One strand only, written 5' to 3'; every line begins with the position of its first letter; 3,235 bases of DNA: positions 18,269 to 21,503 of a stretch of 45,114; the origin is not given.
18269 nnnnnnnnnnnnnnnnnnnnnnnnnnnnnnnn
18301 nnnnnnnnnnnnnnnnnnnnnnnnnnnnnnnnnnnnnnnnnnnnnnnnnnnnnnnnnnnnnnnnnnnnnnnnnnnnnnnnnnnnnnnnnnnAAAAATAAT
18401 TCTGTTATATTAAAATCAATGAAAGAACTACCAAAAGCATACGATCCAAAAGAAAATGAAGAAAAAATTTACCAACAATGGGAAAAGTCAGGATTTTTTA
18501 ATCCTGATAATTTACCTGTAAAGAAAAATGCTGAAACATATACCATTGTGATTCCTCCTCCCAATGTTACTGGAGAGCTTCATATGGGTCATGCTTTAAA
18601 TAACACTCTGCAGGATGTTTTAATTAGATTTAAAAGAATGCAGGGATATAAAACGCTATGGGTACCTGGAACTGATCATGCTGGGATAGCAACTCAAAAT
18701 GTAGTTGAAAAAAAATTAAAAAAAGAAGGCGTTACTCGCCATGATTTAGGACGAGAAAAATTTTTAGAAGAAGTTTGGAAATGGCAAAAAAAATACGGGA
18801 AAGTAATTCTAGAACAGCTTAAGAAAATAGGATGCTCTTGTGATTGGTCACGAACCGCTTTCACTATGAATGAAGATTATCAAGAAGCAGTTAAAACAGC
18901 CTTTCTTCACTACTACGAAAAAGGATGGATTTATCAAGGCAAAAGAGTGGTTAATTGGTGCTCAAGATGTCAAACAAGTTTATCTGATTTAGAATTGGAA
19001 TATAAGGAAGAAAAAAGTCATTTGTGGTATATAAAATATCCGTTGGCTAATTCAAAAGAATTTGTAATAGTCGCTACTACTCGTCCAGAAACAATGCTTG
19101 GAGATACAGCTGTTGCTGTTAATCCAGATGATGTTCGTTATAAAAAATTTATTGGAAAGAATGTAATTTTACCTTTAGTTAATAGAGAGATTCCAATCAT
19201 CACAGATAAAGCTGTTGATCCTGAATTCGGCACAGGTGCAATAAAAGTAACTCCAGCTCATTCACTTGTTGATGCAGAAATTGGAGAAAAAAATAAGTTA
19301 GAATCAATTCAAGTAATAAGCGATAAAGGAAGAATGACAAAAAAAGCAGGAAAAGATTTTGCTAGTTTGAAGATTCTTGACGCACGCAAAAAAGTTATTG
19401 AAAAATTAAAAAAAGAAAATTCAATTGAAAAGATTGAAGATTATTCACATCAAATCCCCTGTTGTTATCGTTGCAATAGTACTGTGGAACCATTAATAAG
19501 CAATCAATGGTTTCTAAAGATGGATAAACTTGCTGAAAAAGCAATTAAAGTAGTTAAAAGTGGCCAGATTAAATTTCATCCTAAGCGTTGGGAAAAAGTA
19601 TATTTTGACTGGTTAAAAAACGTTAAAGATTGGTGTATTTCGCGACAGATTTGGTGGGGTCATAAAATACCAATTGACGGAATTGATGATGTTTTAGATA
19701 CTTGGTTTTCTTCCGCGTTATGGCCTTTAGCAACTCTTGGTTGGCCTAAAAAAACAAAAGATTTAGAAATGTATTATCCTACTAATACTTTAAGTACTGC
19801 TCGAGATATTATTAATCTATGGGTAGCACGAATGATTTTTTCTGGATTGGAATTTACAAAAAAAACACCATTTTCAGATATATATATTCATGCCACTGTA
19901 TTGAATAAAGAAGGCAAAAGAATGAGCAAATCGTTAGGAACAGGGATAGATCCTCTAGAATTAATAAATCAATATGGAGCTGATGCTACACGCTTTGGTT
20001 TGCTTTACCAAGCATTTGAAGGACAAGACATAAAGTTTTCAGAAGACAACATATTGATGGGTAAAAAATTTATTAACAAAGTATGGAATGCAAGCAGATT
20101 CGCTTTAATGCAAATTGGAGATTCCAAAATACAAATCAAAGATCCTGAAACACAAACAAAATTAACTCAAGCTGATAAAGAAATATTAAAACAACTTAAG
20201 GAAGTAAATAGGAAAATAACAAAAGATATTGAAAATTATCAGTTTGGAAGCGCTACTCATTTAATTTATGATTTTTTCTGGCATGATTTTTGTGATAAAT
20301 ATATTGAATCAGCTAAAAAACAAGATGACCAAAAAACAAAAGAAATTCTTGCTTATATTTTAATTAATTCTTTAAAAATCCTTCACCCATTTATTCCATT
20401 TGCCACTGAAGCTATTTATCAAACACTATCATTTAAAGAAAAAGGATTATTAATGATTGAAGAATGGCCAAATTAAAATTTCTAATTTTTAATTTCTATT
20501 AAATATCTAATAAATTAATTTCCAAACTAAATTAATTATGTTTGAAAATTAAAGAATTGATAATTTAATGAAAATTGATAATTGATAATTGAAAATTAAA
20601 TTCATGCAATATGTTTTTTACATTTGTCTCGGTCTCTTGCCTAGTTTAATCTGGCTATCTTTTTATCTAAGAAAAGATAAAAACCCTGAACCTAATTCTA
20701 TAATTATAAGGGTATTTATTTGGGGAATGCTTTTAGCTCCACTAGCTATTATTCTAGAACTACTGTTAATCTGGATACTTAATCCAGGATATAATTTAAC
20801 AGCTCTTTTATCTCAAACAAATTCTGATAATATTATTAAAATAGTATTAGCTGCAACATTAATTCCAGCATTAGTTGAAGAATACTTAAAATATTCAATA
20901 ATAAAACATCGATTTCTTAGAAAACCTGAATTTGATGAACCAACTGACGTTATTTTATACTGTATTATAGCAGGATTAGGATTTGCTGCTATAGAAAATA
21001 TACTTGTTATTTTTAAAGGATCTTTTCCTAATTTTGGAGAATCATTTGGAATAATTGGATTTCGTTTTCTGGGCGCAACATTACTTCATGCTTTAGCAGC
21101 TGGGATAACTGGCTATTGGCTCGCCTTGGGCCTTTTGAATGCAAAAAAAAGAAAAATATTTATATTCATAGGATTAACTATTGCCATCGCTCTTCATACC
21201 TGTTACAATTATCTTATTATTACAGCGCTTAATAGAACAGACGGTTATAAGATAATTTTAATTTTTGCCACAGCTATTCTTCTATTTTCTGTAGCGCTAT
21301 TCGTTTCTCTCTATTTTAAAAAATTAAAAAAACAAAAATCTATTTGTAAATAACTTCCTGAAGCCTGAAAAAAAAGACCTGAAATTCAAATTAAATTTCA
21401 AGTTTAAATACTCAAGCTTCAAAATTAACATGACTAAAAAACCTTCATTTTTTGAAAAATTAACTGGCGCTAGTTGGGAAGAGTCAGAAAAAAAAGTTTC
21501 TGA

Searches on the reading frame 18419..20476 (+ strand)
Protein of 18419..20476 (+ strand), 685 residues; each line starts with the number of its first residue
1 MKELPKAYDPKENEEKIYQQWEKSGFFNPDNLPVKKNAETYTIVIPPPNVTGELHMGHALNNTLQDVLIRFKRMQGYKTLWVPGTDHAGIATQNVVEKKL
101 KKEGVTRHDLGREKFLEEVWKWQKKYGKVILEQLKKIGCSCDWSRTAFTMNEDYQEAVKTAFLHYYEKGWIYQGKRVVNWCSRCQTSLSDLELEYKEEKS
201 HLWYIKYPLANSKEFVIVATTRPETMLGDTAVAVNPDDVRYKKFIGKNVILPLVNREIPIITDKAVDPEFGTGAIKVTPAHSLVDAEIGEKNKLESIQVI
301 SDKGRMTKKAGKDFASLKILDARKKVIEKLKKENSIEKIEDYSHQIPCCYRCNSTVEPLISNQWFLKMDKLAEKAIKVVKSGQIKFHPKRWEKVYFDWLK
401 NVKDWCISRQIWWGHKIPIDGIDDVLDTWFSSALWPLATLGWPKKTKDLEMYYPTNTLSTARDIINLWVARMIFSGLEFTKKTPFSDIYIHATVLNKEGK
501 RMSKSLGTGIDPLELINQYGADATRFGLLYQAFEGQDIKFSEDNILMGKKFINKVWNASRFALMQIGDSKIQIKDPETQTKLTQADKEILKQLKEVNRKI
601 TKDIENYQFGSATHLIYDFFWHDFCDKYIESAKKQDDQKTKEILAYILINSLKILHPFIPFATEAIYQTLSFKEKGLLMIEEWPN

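Call 7: search_protein_families(library=pfam, proteins=[window:18419-20476:+], max_evalue=0.001)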
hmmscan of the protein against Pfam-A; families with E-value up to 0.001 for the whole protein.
window:18419-20476:+ (685 aa): 5 families
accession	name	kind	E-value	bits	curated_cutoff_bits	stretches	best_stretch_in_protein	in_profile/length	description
PF00133.28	tRNA-synt_1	-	2e-133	445.6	22.7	2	16-419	1-245/414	tRNA synthetases class I (I, L, M and V)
PF09334.17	tRNA-synt_1g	-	1e-30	107.2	20.1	2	337-546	157-372/391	tRNA synthetases class I (M)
PF08264.19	Anticodon_1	-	2.6e-28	99.2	25.1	1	586-684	1-105/148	Anticodon-binding domain of tRNA ligase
PF13603.12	tRNA-synt_1_2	-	3.1e-09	37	25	1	245-309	85-149/185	Leucyl-tRNA synthetase, editing domain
PF01406.26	tRNA-synt_1e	-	6.3e-08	32.8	27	1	483-546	235-297/301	tRNA synthetases class I (C) catalytic domain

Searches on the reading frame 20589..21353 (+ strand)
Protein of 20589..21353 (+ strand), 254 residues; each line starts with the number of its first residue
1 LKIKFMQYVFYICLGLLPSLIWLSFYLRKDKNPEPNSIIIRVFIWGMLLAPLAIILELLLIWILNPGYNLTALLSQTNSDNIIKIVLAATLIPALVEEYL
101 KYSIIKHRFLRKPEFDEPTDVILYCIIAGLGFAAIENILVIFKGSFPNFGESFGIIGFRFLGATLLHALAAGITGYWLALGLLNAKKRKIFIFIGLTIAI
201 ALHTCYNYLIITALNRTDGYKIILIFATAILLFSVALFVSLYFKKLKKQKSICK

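Call 7: search_protein_families(library=pfam, proteins=[window:20589-21353:+], max_evalue=0.001)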
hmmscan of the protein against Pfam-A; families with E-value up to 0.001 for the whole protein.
window:20589-21353:+ (254 aa): 1 family
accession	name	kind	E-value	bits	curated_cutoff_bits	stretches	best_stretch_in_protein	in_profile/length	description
PF13367.11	PrsW-protease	-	4.9e-29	101.7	23.5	1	34-226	1-184/196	PrsW family intramembrane metalloprotease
